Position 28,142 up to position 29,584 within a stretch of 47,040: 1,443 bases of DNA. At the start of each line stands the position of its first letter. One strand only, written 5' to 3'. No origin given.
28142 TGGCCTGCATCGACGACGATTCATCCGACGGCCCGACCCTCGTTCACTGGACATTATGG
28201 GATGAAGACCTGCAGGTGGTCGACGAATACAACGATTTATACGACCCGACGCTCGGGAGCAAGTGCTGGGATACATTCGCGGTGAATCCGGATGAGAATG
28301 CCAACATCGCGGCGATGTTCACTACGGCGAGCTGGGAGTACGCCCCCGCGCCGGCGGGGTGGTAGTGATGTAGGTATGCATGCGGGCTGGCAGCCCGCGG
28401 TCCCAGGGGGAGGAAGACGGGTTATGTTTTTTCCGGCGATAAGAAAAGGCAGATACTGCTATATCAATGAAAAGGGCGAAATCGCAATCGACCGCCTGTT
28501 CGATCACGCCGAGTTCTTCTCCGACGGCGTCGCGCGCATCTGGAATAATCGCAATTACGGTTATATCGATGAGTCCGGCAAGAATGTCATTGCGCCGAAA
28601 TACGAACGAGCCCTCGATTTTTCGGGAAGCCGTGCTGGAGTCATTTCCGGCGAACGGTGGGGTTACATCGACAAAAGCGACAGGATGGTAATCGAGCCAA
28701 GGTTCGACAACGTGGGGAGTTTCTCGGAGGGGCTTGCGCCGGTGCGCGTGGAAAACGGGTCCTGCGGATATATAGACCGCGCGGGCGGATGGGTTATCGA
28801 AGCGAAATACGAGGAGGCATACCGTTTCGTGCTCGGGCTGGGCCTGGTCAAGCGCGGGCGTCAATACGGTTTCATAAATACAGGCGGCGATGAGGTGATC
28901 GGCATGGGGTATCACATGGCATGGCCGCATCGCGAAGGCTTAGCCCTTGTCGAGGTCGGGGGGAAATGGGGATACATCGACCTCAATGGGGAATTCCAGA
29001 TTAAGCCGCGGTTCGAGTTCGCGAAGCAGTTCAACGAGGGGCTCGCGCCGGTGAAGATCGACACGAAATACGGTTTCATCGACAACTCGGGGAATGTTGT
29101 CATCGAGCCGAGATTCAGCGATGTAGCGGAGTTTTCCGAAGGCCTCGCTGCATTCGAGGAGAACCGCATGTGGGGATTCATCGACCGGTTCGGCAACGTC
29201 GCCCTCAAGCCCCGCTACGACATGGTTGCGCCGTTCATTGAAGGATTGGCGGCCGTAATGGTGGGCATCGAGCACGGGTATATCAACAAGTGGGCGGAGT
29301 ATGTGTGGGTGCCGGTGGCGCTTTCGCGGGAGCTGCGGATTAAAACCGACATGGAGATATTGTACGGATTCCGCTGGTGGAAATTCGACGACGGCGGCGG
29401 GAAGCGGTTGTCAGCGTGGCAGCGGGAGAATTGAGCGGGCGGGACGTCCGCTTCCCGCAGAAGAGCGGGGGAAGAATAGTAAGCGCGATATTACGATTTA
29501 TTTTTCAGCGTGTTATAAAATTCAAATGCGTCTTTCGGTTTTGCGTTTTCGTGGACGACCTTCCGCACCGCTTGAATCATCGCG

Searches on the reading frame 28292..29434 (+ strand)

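Call 28: search_protein_families(library=pfam, proteins=[window:28292-29434:+], max_evalue=0.0001)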
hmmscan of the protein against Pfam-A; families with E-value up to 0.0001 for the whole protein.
window:28292-29434:+ (380 aa): 1 family
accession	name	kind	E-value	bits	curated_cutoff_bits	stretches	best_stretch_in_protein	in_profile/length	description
PF14903.11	WG_beta_rep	-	1.6e-78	258.7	25.6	7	123-155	1-33/35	WG containing repeat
